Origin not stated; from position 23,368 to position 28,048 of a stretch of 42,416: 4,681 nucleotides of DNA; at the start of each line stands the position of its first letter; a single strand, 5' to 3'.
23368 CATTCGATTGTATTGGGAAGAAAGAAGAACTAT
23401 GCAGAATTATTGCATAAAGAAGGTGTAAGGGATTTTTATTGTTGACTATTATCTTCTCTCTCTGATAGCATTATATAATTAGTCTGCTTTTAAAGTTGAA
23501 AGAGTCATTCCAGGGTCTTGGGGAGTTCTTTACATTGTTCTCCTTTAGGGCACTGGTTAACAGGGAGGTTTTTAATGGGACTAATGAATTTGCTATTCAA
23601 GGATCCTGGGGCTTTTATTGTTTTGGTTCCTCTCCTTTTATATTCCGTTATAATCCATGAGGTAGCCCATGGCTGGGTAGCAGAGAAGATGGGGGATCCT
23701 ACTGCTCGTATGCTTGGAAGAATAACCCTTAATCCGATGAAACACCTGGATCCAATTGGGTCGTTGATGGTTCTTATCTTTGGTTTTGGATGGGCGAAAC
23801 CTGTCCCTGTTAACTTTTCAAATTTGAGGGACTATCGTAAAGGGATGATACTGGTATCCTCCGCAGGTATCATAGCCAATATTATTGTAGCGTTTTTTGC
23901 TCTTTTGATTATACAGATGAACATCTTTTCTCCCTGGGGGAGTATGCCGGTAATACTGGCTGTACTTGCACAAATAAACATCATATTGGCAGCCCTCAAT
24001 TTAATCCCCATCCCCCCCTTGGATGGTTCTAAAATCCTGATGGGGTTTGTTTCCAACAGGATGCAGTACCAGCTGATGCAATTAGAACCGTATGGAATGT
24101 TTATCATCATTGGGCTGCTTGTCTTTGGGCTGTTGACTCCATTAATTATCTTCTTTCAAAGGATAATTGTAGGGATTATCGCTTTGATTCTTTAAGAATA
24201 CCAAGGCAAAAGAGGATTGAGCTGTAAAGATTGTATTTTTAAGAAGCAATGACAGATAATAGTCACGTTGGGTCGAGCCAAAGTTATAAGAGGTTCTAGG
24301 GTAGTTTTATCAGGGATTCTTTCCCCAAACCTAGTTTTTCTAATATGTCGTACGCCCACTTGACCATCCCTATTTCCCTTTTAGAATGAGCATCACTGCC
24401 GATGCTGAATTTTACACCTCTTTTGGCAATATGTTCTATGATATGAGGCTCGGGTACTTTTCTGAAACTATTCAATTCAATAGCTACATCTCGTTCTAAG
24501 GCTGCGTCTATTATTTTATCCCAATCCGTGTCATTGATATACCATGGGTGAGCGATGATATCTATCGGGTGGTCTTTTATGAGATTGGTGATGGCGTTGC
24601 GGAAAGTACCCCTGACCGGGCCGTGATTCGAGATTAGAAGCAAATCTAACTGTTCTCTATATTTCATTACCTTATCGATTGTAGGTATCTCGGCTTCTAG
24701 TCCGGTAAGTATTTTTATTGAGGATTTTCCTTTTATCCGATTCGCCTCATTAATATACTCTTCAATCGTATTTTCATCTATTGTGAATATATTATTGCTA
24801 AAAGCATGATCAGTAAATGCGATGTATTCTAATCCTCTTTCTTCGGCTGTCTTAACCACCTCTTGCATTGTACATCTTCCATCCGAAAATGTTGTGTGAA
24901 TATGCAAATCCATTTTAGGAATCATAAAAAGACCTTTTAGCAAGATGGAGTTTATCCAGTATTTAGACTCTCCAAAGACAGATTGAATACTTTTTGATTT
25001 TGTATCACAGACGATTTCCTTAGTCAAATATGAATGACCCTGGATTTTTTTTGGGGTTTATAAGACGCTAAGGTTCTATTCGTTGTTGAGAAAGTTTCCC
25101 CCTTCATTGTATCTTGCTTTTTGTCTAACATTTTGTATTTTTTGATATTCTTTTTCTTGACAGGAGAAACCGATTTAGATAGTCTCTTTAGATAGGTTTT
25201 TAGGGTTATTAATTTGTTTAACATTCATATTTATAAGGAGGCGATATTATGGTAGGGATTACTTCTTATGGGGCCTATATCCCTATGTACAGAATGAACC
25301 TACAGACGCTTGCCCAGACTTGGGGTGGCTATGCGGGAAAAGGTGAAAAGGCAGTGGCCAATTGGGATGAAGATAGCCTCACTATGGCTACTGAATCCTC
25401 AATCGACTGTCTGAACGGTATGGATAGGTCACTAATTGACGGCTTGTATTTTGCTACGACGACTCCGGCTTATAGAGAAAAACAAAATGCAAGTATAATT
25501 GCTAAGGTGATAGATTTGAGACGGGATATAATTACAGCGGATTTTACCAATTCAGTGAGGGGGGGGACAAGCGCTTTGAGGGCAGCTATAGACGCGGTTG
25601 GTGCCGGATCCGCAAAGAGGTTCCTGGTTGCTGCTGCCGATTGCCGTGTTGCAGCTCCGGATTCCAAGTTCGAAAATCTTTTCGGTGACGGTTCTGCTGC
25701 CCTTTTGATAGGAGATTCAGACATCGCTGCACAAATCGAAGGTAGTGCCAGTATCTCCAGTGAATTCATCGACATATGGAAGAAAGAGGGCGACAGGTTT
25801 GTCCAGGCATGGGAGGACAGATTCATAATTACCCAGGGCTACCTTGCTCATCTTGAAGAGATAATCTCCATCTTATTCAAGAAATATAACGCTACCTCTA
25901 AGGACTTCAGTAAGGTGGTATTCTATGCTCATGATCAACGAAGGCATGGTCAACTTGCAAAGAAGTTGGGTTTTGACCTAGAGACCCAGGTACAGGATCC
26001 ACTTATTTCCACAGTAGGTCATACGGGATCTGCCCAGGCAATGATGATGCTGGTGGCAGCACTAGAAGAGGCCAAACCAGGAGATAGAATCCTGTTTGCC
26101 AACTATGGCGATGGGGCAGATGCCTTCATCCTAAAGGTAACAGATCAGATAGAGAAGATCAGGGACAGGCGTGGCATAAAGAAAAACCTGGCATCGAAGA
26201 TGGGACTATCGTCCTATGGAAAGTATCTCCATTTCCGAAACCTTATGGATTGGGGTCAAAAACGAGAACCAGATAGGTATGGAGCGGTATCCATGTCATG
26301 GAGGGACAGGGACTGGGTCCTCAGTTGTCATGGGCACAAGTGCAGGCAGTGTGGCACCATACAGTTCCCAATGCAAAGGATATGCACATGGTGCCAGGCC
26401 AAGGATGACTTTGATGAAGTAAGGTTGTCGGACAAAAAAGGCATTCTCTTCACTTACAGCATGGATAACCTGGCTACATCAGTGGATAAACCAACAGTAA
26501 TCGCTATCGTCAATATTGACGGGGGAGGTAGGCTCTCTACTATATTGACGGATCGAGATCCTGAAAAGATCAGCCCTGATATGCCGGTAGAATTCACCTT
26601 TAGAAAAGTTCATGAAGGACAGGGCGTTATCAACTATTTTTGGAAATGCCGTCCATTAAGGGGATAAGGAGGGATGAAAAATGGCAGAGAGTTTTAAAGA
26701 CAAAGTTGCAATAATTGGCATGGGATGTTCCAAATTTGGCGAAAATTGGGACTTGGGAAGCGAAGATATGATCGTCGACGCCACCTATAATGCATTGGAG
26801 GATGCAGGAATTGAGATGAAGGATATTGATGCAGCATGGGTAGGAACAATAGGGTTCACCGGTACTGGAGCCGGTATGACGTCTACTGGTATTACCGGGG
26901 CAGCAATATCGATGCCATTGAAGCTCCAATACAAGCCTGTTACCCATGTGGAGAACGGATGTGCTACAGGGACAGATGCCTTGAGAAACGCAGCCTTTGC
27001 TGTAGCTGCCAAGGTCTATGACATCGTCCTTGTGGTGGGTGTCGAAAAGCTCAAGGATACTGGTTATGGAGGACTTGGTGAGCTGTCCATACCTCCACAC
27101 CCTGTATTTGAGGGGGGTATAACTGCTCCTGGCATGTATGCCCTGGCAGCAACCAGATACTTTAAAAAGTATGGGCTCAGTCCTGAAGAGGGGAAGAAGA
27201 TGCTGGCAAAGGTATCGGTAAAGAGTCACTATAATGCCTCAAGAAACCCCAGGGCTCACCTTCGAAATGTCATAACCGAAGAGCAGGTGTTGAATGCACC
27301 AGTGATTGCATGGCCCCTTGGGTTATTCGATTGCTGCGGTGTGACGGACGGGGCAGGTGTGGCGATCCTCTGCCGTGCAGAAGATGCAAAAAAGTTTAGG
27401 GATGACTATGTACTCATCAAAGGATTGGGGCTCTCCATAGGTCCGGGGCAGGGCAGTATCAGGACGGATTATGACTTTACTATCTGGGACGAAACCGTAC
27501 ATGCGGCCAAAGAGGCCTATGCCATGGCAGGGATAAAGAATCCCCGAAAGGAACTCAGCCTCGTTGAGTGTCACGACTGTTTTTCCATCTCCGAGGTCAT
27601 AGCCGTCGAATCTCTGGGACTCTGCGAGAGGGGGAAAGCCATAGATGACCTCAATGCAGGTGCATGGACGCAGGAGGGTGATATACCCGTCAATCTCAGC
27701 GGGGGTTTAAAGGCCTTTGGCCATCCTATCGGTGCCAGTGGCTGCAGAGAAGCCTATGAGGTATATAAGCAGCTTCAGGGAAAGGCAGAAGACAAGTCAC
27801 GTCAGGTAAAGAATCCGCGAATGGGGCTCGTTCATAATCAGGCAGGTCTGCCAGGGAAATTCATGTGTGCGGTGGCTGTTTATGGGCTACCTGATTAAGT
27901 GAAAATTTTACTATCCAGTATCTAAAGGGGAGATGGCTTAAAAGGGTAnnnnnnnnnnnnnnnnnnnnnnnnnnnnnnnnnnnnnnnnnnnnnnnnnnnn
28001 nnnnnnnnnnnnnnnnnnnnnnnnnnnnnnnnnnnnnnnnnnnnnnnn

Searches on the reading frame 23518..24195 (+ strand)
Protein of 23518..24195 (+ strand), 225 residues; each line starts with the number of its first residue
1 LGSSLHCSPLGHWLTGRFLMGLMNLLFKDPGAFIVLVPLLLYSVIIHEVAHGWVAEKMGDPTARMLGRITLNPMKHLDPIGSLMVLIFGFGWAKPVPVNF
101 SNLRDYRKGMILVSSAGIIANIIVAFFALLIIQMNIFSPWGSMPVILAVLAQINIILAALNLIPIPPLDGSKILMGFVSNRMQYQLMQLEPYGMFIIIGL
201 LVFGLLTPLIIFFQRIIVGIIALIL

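Call 66: search_protein_families(library=pfam, proteins=[window:23518-24195:+], max_evalue=0.00001)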
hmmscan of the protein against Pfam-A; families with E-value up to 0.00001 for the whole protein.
window:23518-24195:+ (225 aa): 1 family
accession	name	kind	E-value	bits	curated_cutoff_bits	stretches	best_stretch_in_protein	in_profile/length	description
PF02163.28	Peptidase_M50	-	2e-13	50.6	27.2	1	145-183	161-199/221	Peptidase family M50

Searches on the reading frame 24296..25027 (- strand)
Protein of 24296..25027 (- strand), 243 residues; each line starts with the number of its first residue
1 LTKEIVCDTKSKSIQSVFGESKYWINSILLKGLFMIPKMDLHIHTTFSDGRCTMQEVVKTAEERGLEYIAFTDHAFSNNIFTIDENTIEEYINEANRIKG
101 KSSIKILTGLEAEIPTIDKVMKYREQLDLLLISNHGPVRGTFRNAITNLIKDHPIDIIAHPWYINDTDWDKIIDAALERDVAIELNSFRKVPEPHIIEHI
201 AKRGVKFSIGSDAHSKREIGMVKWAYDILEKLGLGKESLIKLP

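Call 66: search_protein_families(library=pfam, proteins=[window:24296-25027:-], max_evalue=0.00001)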
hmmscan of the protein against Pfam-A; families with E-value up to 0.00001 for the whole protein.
window:24296-25027:- (243 aa): 1 family
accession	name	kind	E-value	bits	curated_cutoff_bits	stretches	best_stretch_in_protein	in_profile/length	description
PF02811.25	PHP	-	8.2e-15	55.9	26.4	1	40-127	1-75/164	PHP domain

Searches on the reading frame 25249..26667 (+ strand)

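Call 66: search_protein_families(library=pfam, proteins=[window:25249-26667:+], max_evalue=0.00001)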
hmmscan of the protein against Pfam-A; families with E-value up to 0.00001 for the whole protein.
window:25249-26667:+ (472 aa): 3 families
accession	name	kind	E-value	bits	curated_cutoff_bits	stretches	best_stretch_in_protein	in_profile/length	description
PF01796.24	OB_ChsH2_C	-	1.2e-08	35.1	27.1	1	391-452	2-65/65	ChsH2, C-terminal OB-fold domain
PF08541.16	ACP_syn_III_C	-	4.3e-07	30.4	26.6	1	212-290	3-81/90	3-Oxoacyl-[acyl-carrier-protein (ACP)] synthase III C terminal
PF08545.16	ACP_syn_III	-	5.1e-07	29.9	24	0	98-159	2-66/80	3-Oxoacyl-[acyl-carrier-protein (ACP)] synthase III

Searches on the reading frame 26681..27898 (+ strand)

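Call 66: search_protein_families(library=pfam, proteins=[window:26681-27898:+], max_evalue=0.00001)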
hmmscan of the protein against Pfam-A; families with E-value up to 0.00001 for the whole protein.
window:26681-27898:+ (405 aa): 3 families
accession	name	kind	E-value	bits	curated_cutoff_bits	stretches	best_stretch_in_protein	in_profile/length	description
PF22691.2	Thiolase_C_1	-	1.3e-33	116.2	28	1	260-390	9-133/144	Thiolase C-terminal domain-like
PF00108.29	Thiolase_N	-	2.4e-13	50.5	26.4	1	11-233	3-259/260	Thiolase, N-terminal domain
PF02803.24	Thiolase_C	-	2.3e-10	40.6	27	1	273-369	25-101/123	Thiolase, C-terminal domain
